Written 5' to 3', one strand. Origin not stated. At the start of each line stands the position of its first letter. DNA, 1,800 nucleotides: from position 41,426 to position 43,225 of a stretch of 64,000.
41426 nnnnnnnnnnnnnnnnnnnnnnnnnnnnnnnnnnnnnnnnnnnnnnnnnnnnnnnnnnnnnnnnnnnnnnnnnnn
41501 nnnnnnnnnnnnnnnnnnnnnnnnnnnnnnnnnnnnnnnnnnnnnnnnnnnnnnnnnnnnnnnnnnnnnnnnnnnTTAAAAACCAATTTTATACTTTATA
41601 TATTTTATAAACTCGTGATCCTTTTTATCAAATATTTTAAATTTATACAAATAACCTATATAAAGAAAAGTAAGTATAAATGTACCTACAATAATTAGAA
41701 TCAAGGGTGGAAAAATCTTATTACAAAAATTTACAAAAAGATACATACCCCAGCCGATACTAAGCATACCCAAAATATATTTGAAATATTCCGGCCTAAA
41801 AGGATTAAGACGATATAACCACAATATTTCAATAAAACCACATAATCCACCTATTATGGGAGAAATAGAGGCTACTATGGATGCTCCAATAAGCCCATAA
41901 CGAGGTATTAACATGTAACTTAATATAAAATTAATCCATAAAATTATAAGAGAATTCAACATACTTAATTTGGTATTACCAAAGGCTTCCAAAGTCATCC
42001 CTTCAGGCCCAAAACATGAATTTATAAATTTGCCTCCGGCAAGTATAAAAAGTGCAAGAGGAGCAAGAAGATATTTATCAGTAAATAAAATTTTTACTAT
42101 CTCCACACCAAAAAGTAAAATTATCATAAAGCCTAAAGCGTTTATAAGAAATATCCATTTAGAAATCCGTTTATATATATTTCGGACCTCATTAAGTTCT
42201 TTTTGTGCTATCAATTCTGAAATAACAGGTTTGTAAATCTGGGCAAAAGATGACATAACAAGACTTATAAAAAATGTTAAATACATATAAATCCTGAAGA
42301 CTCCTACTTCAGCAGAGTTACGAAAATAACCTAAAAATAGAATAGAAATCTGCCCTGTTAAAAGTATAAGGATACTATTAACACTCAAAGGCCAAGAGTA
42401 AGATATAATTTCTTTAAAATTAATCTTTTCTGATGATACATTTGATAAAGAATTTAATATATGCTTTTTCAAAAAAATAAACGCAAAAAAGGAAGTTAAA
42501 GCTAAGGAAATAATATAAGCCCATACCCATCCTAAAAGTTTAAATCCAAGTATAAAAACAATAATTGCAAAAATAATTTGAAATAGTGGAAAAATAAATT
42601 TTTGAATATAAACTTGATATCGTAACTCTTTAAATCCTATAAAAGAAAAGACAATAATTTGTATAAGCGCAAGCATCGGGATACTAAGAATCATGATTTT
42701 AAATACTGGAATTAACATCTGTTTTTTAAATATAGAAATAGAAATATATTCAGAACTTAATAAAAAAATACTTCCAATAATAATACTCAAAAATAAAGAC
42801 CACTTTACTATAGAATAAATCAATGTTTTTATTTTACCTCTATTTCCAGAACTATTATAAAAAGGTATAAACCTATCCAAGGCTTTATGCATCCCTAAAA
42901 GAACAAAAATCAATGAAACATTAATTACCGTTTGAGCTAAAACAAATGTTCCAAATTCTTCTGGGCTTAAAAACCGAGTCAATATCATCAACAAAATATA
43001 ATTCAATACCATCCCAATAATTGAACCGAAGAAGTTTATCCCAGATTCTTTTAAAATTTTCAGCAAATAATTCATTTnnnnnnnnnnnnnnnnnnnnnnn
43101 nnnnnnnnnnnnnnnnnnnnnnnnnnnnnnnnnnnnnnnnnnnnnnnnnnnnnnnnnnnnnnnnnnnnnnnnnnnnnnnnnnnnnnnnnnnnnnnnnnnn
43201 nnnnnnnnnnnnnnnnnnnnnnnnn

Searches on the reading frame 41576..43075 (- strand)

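Call 42: search_protein_families(library=pfam, proteins=[window:41576-43075:-], max_evalue=0.001)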
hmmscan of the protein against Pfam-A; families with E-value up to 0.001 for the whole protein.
window:41576-43075:- (499 aa): 3 families
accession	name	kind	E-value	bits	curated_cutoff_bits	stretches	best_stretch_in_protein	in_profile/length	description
PF01943.22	Polysacc_synt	-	4.3e-20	72.7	28.2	1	8-288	2-273/274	Polysaccharide biosynthesis protein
PF13440.11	Polysacc_synt_3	-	9.6e-18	64.9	23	1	31-336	1-289/293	Polysaccharide biosynthesis protein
PF01554.23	MatE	-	1.7e-08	34.8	24.9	1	229-388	1-161/161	MatE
